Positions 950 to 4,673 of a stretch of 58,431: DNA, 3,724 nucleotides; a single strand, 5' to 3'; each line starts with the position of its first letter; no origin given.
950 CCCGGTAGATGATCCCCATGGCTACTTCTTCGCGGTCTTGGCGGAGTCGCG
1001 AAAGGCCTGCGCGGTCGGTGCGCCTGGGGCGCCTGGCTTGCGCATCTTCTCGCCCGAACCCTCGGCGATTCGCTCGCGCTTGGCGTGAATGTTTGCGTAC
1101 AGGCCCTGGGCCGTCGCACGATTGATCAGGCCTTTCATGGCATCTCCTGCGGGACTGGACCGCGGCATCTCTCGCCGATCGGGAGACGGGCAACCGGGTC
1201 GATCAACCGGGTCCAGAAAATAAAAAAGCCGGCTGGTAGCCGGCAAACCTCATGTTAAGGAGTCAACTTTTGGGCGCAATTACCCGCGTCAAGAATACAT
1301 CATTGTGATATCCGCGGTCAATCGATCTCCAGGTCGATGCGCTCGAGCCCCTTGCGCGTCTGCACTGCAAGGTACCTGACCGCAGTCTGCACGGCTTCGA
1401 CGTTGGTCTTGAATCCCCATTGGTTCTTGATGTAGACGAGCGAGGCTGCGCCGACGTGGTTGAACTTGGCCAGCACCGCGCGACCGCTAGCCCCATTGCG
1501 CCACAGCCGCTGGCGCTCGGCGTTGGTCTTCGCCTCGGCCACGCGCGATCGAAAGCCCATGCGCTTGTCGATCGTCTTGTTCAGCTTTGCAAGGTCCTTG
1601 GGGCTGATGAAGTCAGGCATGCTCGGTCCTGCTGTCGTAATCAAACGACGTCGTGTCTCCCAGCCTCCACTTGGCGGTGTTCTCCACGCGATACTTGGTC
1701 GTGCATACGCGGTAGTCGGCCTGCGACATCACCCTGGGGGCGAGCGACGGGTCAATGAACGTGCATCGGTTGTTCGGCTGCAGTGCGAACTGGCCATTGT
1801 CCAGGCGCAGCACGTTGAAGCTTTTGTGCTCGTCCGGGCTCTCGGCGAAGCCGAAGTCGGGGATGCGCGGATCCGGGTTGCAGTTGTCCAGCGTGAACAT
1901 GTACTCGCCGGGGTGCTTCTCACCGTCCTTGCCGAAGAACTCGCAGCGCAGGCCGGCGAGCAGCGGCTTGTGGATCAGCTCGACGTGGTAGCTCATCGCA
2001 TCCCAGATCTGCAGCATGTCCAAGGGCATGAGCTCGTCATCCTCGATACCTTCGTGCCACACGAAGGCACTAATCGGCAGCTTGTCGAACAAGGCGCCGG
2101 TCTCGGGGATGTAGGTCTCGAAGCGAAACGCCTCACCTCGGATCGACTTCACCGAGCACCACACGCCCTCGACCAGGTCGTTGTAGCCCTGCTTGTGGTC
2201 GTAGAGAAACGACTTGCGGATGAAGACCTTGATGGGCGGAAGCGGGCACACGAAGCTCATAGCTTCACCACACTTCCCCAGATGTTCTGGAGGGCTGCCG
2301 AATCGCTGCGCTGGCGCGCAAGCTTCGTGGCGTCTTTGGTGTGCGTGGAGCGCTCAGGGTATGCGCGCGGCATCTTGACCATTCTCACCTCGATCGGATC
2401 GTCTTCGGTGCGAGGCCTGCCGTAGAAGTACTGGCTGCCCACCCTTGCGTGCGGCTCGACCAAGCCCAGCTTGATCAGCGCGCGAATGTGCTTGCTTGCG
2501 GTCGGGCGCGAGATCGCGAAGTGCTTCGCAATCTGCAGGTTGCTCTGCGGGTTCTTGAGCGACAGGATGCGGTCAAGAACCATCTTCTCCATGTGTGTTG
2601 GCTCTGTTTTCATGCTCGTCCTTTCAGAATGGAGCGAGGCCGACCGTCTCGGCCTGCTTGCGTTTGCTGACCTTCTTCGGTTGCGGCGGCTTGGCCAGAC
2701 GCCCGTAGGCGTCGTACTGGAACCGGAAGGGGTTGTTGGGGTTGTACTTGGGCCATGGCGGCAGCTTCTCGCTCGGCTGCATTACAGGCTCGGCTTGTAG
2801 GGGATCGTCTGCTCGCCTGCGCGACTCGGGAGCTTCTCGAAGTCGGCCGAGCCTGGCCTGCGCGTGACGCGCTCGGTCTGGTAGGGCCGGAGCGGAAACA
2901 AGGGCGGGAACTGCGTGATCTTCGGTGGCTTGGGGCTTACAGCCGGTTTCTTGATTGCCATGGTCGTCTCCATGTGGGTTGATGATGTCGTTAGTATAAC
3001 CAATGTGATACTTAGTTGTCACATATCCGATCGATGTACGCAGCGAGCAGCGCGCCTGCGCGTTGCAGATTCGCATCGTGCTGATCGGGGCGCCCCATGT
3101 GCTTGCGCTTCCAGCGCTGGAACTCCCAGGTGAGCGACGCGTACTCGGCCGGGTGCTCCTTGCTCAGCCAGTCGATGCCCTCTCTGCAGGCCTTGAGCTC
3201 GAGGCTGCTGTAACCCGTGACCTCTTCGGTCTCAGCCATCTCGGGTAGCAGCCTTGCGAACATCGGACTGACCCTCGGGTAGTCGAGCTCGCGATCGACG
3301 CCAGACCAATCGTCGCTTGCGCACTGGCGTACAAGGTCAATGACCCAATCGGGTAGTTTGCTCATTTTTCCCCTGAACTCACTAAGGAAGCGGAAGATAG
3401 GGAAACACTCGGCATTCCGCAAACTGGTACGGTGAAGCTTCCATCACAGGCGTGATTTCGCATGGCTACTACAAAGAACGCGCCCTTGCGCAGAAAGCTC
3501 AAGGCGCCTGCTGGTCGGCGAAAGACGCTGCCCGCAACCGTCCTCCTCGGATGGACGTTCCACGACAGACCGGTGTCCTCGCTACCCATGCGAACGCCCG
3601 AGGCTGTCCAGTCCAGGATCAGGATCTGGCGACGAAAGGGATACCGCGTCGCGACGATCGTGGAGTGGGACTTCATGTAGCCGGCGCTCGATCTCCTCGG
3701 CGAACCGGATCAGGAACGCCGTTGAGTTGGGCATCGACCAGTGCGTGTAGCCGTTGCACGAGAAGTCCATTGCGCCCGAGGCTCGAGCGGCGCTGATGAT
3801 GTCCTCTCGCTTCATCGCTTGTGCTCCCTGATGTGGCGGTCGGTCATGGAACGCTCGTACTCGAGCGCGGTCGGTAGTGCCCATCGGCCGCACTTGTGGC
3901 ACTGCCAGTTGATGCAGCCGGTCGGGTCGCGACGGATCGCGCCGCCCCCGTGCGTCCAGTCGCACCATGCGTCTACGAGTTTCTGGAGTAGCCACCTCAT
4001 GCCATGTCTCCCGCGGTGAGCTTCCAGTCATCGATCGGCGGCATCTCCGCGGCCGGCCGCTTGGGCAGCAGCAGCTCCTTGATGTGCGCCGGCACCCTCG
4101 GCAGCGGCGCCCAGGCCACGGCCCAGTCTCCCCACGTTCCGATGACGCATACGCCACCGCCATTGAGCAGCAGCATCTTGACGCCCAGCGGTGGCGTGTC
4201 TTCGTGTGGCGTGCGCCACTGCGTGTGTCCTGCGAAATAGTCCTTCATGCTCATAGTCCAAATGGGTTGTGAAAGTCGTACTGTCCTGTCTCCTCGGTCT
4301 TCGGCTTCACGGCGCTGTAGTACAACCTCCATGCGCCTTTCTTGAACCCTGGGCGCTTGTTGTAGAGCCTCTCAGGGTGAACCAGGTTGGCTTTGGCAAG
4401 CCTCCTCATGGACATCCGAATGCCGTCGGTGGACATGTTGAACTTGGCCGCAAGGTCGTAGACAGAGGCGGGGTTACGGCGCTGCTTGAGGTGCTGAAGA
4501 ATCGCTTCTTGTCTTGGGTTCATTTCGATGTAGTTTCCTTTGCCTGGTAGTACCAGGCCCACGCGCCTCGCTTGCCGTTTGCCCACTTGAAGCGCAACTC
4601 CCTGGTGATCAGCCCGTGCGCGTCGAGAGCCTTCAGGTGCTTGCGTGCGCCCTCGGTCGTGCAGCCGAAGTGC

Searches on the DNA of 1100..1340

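Call 47: search_rna_families(source=window, start=1100, end=1340, threshold=evalue, max_evalue=1)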
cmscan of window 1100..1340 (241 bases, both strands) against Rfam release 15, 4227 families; matches with E-value up to 1: 0.
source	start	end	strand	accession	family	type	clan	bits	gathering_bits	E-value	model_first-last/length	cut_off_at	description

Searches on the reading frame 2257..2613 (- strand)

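Call 33: search_protein_families(library=pfam, proteins=[window:2257-2613:-], max_evalue=0.1)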
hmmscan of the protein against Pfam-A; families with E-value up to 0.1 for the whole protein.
window:2257-2613:- (118 aa): 14 families
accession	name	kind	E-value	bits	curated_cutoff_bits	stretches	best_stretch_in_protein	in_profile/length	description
PF01022.26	HTH_5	-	6.6e-07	29.6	22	1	20-53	13-46/47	Bacterial regulatory protein, arsR family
PF12840.13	HTH_20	-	6.6e-06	26.4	27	1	20-54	16-50/51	Helix-turn-helix domain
PF13412.12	HTH_24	-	1.1e-05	25.3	21.9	1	17-53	12-48/48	Winged helix-turn-helix DNA-binding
PF09339.16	HTH_IclR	-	7.4e-05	22.9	22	1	12-53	8-49/52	IclR helix-turn-helix domain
PF01047.28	MarR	-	8.1e-05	22.9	24.6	1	15-53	10-48/59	MarR family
PF12802.13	MarR_2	-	0.00028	21.4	27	1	27-54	25-52/61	MarR family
PF13730.12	HTH_36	-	0.0006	20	25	1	22-52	26-55/55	Helix-turn-helix domain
PF08279.18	HTH_11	-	0.0048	17.2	25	1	18-50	11-43/55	HTH domain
PF24033.1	DUF7342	-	0.0052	17.2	31.6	1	17-64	12-58/150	Family of unknown function (DUF7342)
PF01325.25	Fe_dep_repress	-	0.011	16.3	26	1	16-55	13-55/60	Iron dependent repressor, N-terminal DNA binding domain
PF13545.12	HTH_Crp_2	-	0.011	16.1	27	1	24-53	24-53/70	Crp-like helix-turn-helix domain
PF01978.25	TrmB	-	0.019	15.3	25.6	1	15-55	16-55/68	Sugar-specific transcriptional regulator TrmB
PF13613.12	HTH_Tnp_4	-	0.021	14.9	27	1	27-49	24-46/53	Helix-turn-helix of DDE superfamily endonuclease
PF04967.18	HTH_10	-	0.041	14.1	23.1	1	27-46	28-47/53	HTH DNA binding domain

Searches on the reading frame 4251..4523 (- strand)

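Call 33: search_protein_families(library=pfam, proteins=[window:4251-4523:-], max_evalue=0.1)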
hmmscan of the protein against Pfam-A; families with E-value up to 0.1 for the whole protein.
window:4251-4523:- (90 aa): 13 families
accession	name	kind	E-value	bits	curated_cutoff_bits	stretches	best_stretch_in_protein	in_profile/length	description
PF08279.18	HTH_11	-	1.3e-05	25.4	25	1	4-45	1-42/55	HTH domain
PF08220.18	HTH_DeoR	-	0.0005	20.2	21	1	4-49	1-45/57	DeoR-like helix-turn-helix domain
PF01022.26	HTH_5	-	0.0023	18.2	22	1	7-49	6-46/47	Bacterial regulatory protein, arsR family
PF00392.27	GntR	-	0.0051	16.9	27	1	21-49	27-55/64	Bacterial regulatory proteins, gntR family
PF12802.13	MarR_2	-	0.008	16.8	27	1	2-52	4-54/61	MarR family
PF08100.18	Dimerisation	-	0.011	16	25.6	1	8-50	30-72/93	O-methyltransferase dimerisation domain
PF12840.13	HTH_20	-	0.013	15.9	27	1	7-49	8-49/51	Helix-turn-helix domain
PF25212.1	HVO_A0114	-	0.015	15.5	27.6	1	1-52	20-70/84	HVO_A0114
PF02082.26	Rrf2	-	0.035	14.7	30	1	8-50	11-55/132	Iron-dependent Transcriptional regulator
PF13463.12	HTH_27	-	0.042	14.6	22.2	1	1-49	1-49/68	Winged helix DNA-binding domain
PF02186.21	TFIIE_beta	-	0.068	13.9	28.1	0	8-39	8-39/66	TFIIE beta subunit core domain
PF09012.17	FeoC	-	0.069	13.7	21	1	14-37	10-33/69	FeoC like transcriptional regulator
PF13412.12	HTH_24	-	0.099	12.7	21.9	0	1-48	1-47/48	Winged helix-turn-helix DNA-binding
